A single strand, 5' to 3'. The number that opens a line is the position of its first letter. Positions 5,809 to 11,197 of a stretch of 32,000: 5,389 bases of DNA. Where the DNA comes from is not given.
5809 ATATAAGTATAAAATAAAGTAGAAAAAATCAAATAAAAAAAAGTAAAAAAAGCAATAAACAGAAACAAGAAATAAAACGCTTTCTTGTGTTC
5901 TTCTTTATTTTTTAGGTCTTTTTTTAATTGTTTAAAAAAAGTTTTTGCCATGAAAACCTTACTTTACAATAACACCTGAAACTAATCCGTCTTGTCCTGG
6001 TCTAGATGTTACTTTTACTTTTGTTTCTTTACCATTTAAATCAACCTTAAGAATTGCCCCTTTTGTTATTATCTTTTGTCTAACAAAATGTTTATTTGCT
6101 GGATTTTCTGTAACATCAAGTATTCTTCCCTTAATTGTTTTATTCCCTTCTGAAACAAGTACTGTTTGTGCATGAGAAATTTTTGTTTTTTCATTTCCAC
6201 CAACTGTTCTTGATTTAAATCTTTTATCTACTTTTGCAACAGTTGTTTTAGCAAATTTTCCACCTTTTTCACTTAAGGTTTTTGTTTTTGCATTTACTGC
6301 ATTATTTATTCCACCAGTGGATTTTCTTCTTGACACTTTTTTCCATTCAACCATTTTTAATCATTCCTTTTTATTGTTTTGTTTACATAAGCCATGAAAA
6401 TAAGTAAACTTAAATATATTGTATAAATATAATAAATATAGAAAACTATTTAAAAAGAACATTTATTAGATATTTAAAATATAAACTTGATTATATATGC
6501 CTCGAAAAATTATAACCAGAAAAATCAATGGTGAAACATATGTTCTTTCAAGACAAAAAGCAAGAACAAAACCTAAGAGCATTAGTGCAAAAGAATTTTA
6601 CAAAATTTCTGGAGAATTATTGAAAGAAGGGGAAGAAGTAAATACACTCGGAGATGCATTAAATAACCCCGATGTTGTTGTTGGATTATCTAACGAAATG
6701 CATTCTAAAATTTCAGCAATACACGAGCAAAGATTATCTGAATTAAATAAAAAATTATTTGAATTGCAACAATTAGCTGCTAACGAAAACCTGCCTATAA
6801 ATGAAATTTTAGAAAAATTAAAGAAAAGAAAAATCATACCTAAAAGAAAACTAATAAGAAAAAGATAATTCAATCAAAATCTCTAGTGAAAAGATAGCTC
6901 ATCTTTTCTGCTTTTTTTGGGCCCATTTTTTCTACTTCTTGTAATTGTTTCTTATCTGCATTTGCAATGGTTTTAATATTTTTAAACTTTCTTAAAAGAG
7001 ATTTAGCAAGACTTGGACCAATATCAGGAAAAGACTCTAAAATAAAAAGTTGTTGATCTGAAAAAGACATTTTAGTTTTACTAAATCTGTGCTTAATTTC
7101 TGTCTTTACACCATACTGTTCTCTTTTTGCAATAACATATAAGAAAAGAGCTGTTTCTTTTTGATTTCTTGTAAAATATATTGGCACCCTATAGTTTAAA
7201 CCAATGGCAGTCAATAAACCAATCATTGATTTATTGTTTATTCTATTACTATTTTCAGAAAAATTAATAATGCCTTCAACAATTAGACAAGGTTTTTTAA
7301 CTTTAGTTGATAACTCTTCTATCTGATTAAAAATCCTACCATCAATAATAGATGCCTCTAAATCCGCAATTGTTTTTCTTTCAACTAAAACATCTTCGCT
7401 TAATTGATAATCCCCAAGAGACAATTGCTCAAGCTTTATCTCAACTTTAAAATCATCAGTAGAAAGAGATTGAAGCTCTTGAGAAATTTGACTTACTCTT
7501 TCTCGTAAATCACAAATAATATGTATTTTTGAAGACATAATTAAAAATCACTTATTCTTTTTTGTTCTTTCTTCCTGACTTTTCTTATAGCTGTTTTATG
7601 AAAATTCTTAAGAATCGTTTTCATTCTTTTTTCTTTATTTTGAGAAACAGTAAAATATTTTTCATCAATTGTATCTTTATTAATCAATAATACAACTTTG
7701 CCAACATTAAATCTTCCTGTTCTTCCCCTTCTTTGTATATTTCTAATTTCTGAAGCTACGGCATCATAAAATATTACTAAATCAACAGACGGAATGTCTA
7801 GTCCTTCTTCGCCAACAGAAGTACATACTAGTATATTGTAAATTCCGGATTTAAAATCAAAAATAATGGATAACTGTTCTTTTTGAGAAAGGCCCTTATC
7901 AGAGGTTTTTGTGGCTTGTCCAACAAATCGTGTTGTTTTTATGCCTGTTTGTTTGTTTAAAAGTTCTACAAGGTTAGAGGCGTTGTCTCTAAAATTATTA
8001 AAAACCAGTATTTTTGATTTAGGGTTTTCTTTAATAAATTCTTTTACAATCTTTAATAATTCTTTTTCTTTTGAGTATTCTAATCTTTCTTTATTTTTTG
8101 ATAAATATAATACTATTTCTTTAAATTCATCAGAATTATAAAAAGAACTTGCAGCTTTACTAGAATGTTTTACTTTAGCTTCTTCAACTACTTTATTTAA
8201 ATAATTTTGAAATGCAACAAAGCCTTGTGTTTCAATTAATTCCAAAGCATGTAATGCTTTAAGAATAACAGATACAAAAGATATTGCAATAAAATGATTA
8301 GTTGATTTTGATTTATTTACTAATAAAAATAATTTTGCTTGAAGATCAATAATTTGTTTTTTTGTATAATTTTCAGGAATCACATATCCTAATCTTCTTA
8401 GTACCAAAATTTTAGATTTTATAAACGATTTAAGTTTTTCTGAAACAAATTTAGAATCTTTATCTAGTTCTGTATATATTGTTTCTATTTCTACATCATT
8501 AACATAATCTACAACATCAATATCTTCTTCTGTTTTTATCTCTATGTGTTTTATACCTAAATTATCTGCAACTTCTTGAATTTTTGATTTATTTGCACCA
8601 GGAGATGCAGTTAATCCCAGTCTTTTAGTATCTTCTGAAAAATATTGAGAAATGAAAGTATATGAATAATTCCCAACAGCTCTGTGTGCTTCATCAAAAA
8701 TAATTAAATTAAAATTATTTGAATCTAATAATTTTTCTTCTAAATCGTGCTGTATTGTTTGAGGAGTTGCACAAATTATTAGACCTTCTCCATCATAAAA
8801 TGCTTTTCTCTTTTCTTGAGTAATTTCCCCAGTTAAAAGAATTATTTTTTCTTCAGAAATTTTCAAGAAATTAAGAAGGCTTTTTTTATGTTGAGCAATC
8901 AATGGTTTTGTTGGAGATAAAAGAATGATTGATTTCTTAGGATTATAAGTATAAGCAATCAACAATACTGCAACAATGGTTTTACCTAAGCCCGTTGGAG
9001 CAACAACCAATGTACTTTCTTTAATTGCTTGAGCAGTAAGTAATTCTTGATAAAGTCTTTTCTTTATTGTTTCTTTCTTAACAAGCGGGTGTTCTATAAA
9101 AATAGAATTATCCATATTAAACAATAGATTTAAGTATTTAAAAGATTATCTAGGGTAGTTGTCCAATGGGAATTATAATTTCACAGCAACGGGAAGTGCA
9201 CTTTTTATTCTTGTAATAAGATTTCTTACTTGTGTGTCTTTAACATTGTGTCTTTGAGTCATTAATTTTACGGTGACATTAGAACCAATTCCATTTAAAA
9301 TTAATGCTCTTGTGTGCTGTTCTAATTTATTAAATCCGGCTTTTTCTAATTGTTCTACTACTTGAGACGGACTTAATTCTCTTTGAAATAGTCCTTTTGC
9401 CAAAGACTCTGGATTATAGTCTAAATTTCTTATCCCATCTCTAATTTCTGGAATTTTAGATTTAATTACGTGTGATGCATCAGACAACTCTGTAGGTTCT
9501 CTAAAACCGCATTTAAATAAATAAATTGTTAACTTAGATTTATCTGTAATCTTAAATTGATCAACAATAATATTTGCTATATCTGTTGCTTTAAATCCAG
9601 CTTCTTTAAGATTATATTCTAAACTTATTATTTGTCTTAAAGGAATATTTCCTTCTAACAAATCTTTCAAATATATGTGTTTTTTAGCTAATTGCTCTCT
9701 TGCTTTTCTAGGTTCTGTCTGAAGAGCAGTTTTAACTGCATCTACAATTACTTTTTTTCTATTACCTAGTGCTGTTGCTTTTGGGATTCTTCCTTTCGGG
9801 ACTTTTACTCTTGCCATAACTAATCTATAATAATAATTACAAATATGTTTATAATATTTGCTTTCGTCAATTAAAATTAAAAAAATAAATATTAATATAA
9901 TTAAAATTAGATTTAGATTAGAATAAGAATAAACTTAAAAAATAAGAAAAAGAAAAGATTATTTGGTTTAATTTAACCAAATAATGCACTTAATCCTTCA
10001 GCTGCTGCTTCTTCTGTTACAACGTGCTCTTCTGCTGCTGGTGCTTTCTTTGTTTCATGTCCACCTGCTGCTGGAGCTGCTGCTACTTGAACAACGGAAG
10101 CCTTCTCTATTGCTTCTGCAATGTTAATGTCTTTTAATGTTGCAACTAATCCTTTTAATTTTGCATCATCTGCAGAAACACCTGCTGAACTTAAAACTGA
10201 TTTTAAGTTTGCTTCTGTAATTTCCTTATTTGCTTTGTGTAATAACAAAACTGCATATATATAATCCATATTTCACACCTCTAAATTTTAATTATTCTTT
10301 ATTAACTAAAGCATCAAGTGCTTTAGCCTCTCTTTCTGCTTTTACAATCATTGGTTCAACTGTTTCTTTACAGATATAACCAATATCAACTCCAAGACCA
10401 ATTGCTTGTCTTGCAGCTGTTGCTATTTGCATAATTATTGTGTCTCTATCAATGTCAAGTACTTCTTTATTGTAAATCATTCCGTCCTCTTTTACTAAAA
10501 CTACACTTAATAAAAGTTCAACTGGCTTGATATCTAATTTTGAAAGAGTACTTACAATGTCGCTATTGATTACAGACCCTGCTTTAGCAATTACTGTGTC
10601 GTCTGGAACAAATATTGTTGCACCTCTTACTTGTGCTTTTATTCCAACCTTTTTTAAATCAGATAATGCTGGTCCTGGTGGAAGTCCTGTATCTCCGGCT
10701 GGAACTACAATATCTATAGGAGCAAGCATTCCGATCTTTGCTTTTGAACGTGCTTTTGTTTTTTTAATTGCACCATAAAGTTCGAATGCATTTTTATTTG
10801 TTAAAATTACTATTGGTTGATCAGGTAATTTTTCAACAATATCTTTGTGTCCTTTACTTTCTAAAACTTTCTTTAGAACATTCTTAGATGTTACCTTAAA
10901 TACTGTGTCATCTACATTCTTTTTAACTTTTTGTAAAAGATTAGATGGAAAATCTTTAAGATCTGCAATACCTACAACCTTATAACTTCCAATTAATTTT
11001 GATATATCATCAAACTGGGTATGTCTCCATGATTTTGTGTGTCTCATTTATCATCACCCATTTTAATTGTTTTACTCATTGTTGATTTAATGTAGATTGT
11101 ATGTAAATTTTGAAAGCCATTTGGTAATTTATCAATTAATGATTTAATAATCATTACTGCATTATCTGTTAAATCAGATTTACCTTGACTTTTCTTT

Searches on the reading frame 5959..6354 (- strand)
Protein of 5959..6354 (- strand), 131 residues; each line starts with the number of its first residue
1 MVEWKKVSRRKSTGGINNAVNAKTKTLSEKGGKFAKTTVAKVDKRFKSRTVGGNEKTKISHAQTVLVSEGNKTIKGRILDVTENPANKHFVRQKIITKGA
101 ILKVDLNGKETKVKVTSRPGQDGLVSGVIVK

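Call 62: search_protein_families(library=pfam, proteins=[window:5959-6354:-], max_evalue=0.001)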
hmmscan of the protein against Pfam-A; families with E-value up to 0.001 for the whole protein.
window:5959-6354:- (131 aa): 1 family
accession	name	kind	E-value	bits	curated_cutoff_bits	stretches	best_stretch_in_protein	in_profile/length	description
PF01201.27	Ribosomal_S8e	-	4.8e-22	79.1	30.2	1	5-130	2-133/133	Ribosomal protein S8e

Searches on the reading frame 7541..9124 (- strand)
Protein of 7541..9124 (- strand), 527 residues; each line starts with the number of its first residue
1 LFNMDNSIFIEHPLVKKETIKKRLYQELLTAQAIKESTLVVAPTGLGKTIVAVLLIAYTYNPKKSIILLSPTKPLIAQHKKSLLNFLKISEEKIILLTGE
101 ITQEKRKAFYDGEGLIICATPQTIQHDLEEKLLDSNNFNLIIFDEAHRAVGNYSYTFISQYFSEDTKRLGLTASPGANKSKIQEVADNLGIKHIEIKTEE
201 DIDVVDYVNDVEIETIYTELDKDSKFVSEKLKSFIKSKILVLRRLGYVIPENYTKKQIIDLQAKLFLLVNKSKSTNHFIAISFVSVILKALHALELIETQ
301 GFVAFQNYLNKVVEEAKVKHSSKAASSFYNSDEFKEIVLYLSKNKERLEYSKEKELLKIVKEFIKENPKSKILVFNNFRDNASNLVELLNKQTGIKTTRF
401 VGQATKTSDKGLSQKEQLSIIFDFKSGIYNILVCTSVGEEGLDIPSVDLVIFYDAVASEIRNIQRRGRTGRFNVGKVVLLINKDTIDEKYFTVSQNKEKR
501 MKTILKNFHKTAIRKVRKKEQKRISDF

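Call 62: search_protein_families(library=pfam, proteins=[window:7541-9124:-], max_evalue=0.001)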
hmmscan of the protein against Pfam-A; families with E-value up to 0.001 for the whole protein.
window:7541-9124:- (527 aa): 7 families
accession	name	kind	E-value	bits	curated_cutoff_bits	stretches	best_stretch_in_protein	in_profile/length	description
PF00271.37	Helicase_C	-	1.2e-26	93.6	23.5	1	357-473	3-110/110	Helicase conserved C-terminal domain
PF04851.21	ResIII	-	1.2e-23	84.3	22.5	1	33-175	21-162/164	Type III restriction enzyme, res subunit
PF00270.35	DEAD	-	1.5e-21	77.3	26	1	28-176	6-161/167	DEAD/DEAH box helicase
PF21210.2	RNA_helicase_helical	-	5.9e-12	46.1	27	1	252-338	23-107/108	Putative ATP-dependent RNA helicase, helical bundle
PF00176.29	SNF2-rel_dom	-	1.2e-05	25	24.9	1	42-184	24-170/290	SNF2-related domain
PF22590.2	Cas3-like_C_2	-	0.00055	20.6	27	0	370-472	3-104/106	CRISPR-associated nuclease/helicase Cas3, C-terminal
PF09848.15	SLFN-g3_helicase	-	0.00072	19.4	24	0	44-151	10-93/354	Schlafen group 3, DNA/RNA helicase domain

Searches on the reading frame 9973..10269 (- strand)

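Call 63: search_protein_families(library=pfam, proteins=[window:9973-10269:-], max_evalue=0.001)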
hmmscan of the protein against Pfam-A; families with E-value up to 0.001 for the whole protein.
window:9973-10269:- (98 aa): 1 family
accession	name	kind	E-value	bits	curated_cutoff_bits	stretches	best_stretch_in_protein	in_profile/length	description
PF00428.24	Ribosomal_60s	-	9e-11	42.6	28.1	1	16-89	1-76/88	60s Acidic ribosomal protein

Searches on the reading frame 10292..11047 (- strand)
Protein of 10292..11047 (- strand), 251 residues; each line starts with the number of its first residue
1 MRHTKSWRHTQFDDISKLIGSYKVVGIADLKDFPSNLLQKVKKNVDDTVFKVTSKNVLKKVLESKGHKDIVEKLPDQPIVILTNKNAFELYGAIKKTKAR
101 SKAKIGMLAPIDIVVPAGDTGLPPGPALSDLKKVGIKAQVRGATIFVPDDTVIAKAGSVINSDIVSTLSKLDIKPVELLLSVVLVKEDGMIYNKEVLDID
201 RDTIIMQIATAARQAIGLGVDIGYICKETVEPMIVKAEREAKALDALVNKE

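Call 63: search_protein_families(library=pfam, proteins=[window:10292-11047:-], max_evalue=0.001)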
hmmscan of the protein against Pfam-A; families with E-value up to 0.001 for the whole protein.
window:10292-11047:- (251 aa): 2 families
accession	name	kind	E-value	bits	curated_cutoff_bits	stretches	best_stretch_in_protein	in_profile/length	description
PF17777.6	RL10P_insert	-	2.1e-12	47.2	29.1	1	103-173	1-71/71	Insertion domain in 60S ribosomal protein L10P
PF00466.25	Ribosomal_L10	-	5.2e-11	42.9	22.8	1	4-97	2-98/100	Ribosomal protein L10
